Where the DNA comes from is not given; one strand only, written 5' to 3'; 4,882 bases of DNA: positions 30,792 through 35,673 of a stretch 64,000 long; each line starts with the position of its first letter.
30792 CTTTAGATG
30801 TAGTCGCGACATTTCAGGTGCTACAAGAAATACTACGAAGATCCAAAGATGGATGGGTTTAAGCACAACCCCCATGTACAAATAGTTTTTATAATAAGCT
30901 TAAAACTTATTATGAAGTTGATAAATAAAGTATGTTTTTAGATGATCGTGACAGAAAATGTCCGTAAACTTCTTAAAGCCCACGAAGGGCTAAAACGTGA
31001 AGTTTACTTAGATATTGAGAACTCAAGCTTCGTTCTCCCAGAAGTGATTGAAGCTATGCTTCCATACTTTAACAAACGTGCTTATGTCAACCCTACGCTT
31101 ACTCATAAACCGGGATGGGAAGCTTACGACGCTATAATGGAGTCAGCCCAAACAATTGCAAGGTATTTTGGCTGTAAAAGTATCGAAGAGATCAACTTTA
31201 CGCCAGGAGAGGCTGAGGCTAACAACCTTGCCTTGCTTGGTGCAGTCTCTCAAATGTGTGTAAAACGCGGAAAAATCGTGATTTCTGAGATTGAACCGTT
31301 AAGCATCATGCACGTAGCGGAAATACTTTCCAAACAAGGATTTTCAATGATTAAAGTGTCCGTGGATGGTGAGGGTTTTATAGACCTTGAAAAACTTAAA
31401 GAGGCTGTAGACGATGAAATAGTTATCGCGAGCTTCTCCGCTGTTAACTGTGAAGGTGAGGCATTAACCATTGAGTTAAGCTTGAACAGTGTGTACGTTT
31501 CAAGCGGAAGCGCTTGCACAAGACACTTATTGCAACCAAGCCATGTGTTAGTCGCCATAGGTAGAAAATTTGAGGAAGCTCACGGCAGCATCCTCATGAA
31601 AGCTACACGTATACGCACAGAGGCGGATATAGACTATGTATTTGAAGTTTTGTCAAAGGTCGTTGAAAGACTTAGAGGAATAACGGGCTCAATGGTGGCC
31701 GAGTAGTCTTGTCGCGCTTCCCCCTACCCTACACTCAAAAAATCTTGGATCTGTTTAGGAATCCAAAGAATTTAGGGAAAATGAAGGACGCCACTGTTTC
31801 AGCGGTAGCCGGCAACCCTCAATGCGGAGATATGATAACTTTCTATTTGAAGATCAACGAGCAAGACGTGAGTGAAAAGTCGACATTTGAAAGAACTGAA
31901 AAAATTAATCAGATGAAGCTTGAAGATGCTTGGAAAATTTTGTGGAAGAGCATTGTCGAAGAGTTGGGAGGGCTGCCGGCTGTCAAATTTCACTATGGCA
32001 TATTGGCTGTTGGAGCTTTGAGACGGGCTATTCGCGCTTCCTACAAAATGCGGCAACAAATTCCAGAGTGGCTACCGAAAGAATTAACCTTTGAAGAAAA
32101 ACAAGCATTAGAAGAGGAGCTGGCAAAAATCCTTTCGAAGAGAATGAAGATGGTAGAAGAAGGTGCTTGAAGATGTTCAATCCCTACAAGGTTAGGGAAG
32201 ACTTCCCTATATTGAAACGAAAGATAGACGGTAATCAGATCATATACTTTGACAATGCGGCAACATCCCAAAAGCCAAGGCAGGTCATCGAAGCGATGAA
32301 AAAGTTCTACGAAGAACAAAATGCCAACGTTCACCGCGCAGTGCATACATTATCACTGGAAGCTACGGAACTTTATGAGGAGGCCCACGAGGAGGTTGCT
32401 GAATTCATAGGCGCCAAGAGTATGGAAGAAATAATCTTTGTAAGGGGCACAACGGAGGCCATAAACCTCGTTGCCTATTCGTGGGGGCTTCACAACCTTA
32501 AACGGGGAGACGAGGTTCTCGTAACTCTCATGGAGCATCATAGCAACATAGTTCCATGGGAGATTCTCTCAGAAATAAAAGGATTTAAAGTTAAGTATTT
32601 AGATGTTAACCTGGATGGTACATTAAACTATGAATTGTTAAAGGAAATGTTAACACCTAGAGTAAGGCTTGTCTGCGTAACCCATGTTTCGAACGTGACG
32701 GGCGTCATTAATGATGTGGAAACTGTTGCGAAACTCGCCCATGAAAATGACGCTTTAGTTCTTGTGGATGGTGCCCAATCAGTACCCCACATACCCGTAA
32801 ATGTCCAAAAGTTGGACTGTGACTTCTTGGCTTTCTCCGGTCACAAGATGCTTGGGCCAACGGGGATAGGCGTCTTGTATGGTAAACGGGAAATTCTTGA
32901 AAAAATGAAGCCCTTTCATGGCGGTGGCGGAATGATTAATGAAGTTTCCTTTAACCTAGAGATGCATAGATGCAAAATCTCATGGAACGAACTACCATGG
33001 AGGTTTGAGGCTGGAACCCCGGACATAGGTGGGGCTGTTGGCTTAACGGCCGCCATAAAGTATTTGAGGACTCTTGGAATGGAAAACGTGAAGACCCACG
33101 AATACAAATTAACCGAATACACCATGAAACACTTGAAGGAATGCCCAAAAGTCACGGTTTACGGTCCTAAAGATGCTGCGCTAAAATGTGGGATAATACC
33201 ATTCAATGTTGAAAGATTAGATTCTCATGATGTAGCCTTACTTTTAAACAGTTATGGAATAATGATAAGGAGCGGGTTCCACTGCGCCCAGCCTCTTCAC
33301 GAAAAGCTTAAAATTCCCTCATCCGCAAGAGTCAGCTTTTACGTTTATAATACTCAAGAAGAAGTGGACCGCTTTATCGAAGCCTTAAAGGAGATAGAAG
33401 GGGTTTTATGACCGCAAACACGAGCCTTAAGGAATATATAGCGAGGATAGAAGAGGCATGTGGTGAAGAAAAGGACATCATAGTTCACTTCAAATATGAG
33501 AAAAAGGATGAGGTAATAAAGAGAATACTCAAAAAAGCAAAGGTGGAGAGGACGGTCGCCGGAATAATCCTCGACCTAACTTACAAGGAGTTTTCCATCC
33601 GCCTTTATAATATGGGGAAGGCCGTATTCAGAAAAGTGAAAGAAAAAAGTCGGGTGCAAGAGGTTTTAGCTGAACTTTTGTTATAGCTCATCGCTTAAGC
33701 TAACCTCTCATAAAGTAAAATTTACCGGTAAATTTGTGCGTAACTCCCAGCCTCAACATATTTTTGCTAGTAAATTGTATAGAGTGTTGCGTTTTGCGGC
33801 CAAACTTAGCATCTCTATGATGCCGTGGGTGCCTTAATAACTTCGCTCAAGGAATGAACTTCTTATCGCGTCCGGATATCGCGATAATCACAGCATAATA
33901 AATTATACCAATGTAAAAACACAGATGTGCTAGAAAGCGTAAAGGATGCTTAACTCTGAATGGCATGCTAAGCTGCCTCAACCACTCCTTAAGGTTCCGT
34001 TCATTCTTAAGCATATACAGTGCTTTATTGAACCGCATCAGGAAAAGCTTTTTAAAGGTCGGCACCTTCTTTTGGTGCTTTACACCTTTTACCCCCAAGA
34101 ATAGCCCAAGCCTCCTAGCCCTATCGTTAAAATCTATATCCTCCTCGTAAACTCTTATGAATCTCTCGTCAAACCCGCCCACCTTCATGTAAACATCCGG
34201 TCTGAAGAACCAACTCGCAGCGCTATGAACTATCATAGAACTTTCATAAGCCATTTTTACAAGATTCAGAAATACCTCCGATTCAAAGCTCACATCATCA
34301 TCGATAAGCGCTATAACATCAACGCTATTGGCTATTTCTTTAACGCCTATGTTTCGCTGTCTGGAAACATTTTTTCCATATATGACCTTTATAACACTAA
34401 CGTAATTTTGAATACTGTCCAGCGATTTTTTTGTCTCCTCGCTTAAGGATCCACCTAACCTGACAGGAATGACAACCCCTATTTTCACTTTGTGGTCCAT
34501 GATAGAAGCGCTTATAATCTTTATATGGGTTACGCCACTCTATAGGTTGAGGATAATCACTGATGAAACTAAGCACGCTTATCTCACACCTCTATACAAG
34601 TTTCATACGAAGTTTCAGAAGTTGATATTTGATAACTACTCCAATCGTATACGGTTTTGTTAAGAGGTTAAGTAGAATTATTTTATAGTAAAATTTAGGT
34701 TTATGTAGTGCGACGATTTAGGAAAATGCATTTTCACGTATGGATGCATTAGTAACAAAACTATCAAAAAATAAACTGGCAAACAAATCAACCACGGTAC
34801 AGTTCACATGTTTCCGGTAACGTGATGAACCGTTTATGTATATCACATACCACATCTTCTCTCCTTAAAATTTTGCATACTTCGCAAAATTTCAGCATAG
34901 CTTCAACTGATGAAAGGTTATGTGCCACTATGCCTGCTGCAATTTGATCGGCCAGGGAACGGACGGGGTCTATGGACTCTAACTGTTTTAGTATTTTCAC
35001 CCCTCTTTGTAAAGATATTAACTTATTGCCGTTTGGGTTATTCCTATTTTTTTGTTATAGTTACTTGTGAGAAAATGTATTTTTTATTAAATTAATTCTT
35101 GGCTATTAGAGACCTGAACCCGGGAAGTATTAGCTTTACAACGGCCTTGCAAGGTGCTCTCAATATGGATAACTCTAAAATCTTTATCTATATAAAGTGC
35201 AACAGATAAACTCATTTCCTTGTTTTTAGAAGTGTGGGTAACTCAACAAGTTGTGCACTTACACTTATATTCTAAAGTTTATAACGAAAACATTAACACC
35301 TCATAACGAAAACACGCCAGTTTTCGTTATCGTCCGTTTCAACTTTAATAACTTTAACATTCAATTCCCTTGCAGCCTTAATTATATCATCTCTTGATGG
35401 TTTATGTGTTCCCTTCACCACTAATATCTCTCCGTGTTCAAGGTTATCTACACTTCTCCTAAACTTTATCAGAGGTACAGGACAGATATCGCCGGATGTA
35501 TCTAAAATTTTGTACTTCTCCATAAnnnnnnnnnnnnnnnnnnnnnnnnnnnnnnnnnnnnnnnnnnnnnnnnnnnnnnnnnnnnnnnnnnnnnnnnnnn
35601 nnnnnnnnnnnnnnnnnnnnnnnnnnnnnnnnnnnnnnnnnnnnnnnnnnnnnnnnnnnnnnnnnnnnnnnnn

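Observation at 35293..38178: Five-gene operon coupling a cysteine-synthase-like PLP enzyme to sulfur-relay proteins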

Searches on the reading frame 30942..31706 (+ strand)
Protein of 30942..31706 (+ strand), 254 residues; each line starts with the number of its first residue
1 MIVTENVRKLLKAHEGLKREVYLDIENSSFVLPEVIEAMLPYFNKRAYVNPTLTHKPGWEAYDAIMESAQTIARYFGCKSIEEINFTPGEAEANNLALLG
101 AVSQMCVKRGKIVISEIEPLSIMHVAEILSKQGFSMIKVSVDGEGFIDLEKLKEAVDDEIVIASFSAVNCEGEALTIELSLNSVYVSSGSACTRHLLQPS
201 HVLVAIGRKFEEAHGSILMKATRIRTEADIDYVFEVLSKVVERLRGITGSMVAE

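Call 86: search_protein_families(library=pfam, proteins=[window:30942-31706:+], max_evalue=0.001)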
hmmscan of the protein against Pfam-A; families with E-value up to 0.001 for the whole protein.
window:30942-31706:+ (254 aa): 1 family
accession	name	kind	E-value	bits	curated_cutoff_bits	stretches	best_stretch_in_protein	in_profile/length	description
PF00266.25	Aminotran_5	-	8.1e-18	65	21.5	1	21-169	1-149/371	Aminotransferase class-V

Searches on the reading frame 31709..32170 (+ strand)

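Call 86: search_protein_families(library=pfam, proteins=[window:31709-32170:+], max_evalue=0.001)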
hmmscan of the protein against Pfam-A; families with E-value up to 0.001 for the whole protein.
window:31709-32170:+ (153 aa): 1 family
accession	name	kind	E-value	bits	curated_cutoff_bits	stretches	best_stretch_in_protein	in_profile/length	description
PF01592.21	NifU_N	-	8.7e-21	74.8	22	1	8-116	2-124/127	NifU-like N terminal domain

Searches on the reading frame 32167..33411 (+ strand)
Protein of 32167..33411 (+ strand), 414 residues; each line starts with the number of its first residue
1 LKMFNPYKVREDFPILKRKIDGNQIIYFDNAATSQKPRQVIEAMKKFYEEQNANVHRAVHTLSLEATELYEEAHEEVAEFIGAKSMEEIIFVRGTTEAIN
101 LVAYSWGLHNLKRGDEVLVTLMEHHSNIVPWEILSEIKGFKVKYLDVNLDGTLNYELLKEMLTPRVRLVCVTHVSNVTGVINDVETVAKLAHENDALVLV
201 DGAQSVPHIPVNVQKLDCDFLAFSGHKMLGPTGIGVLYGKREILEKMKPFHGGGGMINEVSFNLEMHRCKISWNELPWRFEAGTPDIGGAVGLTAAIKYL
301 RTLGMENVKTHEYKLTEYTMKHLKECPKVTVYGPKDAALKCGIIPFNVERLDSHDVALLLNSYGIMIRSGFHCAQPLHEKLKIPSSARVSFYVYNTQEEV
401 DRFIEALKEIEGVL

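Call 3: search_protein_families(library=pfam, proteins=[window:32167-33411:+], max_evalue=0.01)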
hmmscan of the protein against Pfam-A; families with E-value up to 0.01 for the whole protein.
window:32167-33411:+ (414 aa): 6 families
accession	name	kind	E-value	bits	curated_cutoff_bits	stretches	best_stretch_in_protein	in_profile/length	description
PF00266.25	Aminotran_5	-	9.7e-153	508.9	21.5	1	26-403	1-371/371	Aminotransferase class-V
PF00155.27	Aminotran_1_2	-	8.2e-12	45.4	19.7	1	36-250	18-244/361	Aminotransferase class I and II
PF01212.27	Beta_elim_lyase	-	3e-08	33.8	27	1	69-250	33-222/288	Beta-eliminating lyase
PF01053.26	Cys_Met_Meta_PP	-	1.5e-07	30.8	27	1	111-230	88-201/381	Cys/Met metabolism PLP-dependent enzyme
PF01041.23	DegT_DnrJ_EryC1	-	1.6e-07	31.3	19.8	1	49-206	5-150/360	DegT/DnrJ/EryC1/StrS aminotransferase family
PF03841.19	SelA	-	0.00054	19.5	22.8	1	214-248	200-234/367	L-seryl-tRNA selenium transferase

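Call 4: search_protein_families(library=ncbifam, proteins=[window:32167-33411:+], max_evalue=0.01)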
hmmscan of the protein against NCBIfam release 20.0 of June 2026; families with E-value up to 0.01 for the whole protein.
window:32167-33411:+ (414 aa): 69 families (the best 25 are shown)
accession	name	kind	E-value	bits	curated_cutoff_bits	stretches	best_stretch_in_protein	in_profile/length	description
TIGR01979.1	sufS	subfamily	2.6e-176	586.4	475.1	1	8-411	2-399/403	SufS family cysteine desulfurase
NF041166.1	f2_encap_cargo1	exception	1.1e-162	543.4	800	1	3-409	224-622/623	family 2A encapsulin nanocompartment cargo protein cysteine desulfurase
NF006791.0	PRK09295.1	equivalog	4.2e-146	487.1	661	1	7-413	6-404/406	cysteine desulfurase SufS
NF008126.0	PRK10874.1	equivalog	1.7e-120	402.8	607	1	1-409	1-394/401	cysteine desulfurase CsdA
TIGR03392.1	FeS_syn_CsdA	equivalog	5.1e-117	391.4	493.6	1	4-409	1-391/398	cysteine desulfurase CsdA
TIGR01977.1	am_tr_V_EF2568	hypoth_equivalog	6.6e-89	298.5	377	1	26-410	1-376/376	cysteine desulfurase family protein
TIGR01976.1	am_tr_V_VC1184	hypoth_equivalog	5e-85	286.2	352.35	1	6-407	3-401/401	cysteine desulfurase-like protein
NF040779.1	Sec_lyase_SclA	exception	9.2e-64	215.7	525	1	26-410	1-376/378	selenocysteine lyase SclA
TIGR03402.1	FeS_nifS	equivalog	5.3e-57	193.3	530.75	2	26-254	1-223/379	cysteine desulfurase NifS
NF010611.0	PRK14012.1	equivalog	1e-45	156.4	548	1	26-255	7-236/406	IscS subfamily cysteine desulfurase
TIGR02006.1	IscS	equivalog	1.4e-44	152.7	643.2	1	26-255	5-232/402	IscS subfamily cysteine desulfurase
TIGR03235.1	DNA_S_dndA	equivalog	2.5e-43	148.7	480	1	27-255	1-230/353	cysteine desulfurase DndA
TIGR03403.1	nifS_epsilon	equivalog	1.5e-38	132.7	587.7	1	26-259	1-233/382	NifS family cysteine desulfurase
NF002806.0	PRK02948.1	subfamily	3.6e-33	115.1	304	1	25-240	1-213/381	IscS subfamily cysteine desulfurase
TIGR04343.1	egtE_PLP_lyase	equivalog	2.5e-21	75.9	400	1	26-408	15-369/370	ergothioneine biosynthesis PLP-dependent enzyme EgtE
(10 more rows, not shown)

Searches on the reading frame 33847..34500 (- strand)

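Call 3: search_protein_families(library=pfam, proteins=[window:33847-34500:-], max_evalue=0.01)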
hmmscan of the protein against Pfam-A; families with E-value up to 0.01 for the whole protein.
window:33847-34500:- (217 aa): 2 families
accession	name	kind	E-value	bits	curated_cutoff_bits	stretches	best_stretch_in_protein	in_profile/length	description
PF00535.33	Glycos_transf_2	-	0.0012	19.3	23.3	1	17-94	36-115/168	Glycosyl transferase family 2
PF10111.15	Glyco_tranf_2_2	-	0.0051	16.8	27.3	0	73-128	143-199/276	Glycosyltransferase like family 2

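Call 4: search_protein_families(library=ncbifam, proteins=[window:33847-34500:-], max_evalue=0.01)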
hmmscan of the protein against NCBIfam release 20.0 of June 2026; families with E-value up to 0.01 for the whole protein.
window:33847-34500:- (217 aa): 2 families
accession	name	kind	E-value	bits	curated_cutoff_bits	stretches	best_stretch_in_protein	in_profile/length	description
NF041875.1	EPS_EpsD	equivalog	0.00024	20.6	370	0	99-133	162-194/325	exopolysaccharide biosynthesis glycosyltransferase EpsD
NF041394.1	GtaseAglG_Halo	equivalog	0.0075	15.6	440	0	44-88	69-110/304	glucosyl-dolichyl phosphate glucuronosyltransferase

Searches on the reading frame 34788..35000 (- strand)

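Call 3: search_protein_families(library=pfam, proteins=[window:34788-35000:-], max_evalue=0.01)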
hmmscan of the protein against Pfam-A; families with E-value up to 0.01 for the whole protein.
window:34788-35000:- (70 aa): 0 families

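Call 4: search_protein_families(library=ncbifam, proteins=[window:34788-35000:-], max_evalue=0.01)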
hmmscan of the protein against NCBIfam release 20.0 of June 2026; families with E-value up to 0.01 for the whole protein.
window:34788-35000:- (70 aa): 1 family
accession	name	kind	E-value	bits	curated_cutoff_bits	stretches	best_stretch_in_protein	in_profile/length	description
TIGR01022.1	rpmJ_bact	equivalog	0.0052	16.9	22.7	1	37-52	9-27/37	50S ribosomal protein L36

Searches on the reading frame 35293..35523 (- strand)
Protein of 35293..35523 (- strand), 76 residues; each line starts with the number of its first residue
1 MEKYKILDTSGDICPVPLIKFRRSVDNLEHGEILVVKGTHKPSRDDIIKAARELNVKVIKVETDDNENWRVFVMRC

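Call 3: search_protein_families(library=pfam, proteins=[window:35293-35523:-], max_evalue=0.01)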
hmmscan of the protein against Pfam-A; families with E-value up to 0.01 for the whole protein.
window:35293-35523:- (76 aa): 1 family
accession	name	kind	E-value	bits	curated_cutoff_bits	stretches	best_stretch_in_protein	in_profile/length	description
PF01206.22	TusA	-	1.7e-16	60.3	28.6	1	5-73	1-68/70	Sulfurtransferase TusA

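Call 4: search_protein_families(library=ncbifam, proteins=[window:35293-35523:-], max_evalue=0.01)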
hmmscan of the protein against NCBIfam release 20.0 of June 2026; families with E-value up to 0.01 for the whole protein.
window:35293-35523:- (76 aa): 4 families
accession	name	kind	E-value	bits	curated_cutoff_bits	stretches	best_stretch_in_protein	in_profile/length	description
NF001423.0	PRK00299.1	equivalog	1.4e-06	28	78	1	3-72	8-76/82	sulfurtransferase TusA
TIGR03527.1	selenium_YedF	equivalog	1.4e-05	25.1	110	1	7-70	1-63/194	sulfurtransferase-like selenium metabolism protein YedF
NF008242.0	PRK11018.1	equivalog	0.00019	21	79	1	6-65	10-69/78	sulfurtransferase-like selenium metabolism protein YedF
NF041048.1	TusA_like_YeeD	exception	0.00057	19.5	147.5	1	5-72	2-69/72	thiosulfate utilization sulfurtransferase TsuB/YeeD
